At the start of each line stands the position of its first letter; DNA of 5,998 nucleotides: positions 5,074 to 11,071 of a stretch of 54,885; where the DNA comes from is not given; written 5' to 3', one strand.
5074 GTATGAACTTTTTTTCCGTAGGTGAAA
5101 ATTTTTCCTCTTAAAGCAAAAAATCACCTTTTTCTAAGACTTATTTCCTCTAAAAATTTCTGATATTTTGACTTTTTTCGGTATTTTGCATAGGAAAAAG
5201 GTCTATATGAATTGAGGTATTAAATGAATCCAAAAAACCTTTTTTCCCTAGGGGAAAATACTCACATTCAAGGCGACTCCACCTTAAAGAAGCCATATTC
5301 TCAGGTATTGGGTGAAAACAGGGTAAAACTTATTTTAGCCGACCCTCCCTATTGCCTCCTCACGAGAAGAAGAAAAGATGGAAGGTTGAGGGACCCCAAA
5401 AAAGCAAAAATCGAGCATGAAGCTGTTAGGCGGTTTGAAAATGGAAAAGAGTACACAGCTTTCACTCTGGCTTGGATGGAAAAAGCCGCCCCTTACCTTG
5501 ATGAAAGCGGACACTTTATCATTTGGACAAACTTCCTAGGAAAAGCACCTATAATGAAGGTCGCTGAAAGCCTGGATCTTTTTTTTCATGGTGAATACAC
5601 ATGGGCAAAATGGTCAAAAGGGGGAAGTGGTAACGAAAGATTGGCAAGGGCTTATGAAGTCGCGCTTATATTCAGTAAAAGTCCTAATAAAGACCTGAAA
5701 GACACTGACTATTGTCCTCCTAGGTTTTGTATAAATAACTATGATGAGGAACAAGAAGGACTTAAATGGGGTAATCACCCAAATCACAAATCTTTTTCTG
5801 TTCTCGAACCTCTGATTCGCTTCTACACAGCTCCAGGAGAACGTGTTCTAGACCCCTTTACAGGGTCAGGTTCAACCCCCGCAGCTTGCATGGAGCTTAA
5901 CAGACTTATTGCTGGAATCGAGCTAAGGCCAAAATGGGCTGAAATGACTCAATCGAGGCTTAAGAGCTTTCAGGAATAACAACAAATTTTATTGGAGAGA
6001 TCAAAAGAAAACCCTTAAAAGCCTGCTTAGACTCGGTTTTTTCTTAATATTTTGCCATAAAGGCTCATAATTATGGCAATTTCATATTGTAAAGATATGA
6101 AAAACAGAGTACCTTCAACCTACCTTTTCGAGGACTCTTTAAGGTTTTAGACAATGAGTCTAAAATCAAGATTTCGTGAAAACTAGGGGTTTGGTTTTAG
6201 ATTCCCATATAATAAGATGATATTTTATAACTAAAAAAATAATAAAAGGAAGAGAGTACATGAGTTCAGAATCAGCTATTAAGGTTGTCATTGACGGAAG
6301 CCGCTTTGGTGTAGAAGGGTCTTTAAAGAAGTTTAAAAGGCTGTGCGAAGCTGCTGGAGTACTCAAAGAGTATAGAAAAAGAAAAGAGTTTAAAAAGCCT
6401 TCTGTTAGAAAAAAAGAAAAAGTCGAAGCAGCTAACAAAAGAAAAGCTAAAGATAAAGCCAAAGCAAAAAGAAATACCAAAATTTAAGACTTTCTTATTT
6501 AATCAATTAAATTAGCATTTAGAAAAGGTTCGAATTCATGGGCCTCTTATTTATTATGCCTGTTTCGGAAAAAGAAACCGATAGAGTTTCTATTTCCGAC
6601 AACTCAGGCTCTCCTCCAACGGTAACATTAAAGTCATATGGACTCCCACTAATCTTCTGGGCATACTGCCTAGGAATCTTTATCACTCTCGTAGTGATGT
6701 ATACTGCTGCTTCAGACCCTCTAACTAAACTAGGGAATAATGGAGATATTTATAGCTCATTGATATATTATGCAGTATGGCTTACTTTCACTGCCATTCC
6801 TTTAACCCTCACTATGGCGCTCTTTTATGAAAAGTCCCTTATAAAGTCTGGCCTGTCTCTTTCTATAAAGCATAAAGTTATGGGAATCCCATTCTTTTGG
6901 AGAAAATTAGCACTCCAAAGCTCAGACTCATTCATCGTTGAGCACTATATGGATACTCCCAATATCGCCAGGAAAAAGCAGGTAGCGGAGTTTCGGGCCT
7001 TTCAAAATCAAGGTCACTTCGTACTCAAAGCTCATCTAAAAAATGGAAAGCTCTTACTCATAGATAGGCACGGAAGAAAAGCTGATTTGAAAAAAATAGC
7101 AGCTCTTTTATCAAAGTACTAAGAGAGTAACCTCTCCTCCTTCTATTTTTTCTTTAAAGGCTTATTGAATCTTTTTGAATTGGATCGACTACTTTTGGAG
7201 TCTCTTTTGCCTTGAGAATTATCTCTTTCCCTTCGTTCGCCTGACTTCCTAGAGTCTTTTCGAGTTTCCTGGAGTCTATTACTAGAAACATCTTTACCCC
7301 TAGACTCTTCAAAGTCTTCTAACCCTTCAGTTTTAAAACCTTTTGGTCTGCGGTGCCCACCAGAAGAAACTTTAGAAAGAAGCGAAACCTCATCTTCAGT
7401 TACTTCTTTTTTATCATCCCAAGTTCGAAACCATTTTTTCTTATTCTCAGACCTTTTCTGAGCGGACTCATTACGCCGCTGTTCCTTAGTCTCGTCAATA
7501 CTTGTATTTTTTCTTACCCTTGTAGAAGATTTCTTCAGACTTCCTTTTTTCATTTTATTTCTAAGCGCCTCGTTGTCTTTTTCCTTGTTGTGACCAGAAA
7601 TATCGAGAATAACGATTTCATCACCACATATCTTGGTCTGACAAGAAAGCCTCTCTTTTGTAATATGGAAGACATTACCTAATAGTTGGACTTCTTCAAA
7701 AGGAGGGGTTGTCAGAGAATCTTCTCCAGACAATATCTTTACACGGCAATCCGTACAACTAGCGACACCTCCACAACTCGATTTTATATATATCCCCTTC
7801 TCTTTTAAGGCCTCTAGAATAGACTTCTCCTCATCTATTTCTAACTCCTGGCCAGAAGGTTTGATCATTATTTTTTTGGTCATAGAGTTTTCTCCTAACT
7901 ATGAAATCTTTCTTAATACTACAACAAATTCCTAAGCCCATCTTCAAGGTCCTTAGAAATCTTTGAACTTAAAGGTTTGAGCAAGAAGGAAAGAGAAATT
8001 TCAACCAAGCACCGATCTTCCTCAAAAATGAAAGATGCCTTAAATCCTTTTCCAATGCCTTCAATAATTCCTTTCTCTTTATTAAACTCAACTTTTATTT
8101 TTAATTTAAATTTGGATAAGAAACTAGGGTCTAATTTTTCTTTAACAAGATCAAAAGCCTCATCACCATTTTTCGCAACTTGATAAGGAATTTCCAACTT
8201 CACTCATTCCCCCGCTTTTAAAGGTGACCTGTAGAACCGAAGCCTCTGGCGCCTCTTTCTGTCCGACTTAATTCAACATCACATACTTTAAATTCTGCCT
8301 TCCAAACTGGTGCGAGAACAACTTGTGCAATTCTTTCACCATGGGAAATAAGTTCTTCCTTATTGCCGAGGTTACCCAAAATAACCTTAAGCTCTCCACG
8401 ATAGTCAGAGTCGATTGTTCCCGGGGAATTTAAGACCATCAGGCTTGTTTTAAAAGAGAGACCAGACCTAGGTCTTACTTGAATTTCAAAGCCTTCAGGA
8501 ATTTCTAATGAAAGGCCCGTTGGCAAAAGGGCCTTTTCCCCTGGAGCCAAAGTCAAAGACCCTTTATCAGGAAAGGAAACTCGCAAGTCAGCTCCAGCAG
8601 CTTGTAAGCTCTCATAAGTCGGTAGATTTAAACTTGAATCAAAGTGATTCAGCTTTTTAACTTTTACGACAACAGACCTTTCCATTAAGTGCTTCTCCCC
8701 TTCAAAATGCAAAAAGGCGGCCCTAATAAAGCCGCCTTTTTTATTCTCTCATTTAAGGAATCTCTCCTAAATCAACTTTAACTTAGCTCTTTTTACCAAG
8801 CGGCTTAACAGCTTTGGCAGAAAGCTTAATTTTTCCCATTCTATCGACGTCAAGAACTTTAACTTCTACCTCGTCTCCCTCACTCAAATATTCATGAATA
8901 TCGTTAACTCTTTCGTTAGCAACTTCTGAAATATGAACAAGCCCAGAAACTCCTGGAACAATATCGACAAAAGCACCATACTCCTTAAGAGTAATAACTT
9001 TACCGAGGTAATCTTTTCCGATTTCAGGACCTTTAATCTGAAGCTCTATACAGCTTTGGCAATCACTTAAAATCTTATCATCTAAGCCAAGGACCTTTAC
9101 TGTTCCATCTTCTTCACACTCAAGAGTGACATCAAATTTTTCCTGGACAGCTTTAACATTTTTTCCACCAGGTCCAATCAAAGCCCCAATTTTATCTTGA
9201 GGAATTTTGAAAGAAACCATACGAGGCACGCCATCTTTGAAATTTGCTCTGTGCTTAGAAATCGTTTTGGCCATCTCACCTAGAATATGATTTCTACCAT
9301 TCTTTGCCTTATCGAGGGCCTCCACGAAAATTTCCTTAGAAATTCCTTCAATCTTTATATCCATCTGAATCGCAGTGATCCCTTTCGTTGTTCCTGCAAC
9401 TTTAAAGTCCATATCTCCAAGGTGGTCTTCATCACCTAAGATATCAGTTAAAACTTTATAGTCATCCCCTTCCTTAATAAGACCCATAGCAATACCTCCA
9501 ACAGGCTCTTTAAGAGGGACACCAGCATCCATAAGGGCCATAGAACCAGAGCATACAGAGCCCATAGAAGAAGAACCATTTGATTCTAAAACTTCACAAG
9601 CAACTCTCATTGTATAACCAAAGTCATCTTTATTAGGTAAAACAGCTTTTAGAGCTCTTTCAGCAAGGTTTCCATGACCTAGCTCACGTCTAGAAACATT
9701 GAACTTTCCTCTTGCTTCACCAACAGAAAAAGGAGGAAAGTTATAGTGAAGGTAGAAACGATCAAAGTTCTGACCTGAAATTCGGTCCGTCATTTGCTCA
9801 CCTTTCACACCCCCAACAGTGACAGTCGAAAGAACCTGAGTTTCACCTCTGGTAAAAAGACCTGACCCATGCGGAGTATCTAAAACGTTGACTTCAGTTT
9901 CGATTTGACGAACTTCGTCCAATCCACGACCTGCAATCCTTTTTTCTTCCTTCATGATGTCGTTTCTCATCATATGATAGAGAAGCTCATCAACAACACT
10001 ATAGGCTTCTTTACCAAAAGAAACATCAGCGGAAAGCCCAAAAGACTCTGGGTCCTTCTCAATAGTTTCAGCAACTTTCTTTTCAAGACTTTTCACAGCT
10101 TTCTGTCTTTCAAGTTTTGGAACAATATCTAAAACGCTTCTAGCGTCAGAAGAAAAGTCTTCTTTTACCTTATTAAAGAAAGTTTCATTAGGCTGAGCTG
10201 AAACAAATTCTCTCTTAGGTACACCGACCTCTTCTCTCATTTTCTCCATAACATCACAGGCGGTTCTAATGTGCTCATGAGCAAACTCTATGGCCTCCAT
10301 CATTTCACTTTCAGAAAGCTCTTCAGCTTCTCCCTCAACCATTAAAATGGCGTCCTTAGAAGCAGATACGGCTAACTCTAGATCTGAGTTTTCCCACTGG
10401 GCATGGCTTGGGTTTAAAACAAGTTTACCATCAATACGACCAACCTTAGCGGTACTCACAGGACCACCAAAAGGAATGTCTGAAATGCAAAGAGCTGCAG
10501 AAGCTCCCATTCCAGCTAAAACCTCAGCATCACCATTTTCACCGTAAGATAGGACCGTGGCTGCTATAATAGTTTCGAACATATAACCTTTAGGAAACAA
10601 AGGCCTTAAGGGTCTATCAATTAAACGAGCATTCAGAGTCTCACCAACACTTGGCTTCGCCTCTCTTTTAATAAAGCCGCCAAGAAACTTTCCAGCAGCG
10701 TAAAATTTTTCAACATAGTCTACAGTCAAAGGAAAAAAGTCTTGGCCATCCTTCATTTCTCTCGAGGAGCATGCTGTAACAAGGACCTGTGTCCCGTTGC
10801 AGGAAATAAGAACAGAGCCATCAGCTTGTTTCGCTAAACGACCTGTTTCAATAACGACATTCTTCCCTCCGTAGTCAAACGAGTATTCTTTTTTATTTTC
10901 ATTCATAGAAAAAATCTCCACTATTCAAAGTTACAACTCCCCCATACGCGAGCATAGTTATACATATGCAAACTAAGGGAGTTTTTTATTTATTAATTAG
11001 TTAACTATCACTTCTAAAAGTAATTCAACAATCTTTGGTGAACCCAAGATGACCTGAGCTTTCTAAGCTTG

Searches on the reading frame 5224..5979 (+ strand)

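Call 71: search_protein_families(library=pfam, proteins=[window:5224-5979:+], max_evalue=0.00001)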
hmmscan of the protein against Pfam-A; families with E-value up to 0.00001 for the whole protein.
window:5224-5979:+ (251 aa): 1 family
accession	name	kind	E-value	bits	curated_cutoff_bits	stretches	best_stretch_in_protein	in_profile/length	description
PF01555.25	N6_N4_Mtase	-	2.3e-27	96.8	26.7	1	34-242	1-219/221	DNA methylase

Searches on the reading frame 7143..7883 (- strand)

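Call 71: search_protein_families(library=pfam, proteins=[window:7143-7883:-], max_evalue=0.00001)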
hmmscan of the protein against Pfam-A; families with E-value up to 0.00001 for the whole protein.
window:7143-7883:- (246 aa): 1 family
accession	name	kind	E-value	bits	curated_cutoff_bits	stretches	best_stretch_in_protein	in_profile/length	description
PF00111.32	Fer2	-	8.2e-12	45.3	21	1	6-85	2-76/77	2Fe-2S iron-sulfur cluster binding domain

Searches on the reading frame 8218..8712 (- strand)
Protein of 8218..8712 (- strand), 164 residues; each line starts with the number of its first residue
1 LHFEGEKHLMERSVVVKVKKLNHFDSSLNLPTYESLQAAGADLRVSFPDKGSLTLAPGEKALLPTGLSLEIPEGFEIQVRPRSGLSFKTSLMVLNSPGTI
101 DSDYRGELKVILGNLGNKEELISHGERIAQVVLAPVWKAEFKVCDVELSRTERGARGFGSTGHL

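Call 71: search_protein_families(library=pfam, proteins=[window:8218-8712:-], max_evalue=0.00001)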
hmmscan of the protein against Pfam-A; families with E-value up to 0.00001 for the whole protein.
window:8218-8712:- (164 aa): 2 families
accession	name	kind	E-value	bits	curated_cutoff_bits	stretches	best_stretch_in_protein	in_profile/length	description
PF00692.24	dUTPase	-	6.1e-24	84.7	22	1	29-162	4-129/129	dUTPase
PF22769.1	DCD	-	4.5e-08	33.8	27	1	46-134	64-151/153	dCTP deaminase-like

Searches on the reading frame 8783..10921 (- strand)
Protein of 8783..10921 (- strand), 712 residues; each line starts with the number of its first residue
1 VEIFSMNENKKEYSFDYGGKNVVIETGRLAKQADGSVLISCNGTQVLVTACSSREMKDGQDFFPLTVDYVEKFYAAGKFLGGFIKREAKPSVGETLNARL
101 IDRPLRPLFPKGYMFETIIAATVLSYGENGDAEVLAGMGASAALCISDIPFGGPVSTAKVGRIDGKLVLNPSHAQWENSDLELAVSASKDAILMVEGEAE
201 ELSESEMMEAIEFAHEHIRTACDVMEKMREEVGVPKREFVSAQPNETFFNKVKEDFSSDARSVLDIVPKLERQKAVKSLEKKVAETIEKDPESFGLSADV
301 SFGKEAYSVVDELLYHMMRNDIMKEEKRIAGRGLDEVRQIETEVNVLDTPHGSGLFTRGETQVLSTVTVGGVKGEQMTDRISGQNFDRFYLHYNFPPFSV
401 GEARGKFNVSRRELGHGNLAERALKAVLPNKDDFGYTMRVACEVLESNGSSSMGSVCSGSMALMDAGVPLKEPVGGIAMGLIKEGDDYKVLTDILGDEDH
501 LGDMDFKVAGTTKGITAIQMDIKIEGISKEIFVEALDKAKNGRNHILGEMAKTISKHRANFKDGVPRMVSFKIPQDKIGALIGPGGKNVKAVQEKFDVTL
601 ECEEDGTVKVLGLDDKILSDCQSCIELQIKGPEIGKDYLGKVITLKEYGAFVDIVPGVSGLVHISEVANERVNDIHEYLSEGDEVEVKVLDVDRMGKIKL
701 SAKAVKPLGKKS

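Call 71: search_protein_families(library=pfam, proteins=[window:8783-10921:-], max_evalue=0.00001)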
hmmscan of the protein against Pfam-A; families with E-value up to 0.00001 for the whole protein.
window:8783-10921:- (712 aa): 5 families
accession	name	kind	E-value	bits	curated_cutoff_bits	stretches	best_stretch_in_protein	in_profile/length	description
PF01138.27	RNase_PH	-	5e-52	176.2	25.5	2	20-150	3-130/130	3' exoribonuclease family, domain 1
PF03725.20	RNase_PH_C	-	1.1e-23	83.4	20.8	2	153-216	1-66/67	3' exoribonuclease family, domain 2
PF00575.29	S1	-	1.1e-17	64.6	22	1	632-703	2-74/74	S1 RNA binding domain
PF00013.35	KH_1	-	1.4e-07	31.6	21.5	1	570-612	3-52/66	KH domain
PF03726.19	PNPase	-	2.2e-06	28.5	24.6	1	250-332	4-80/81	Polyribonucleotide nucleotidyltransferase, RNA binding domain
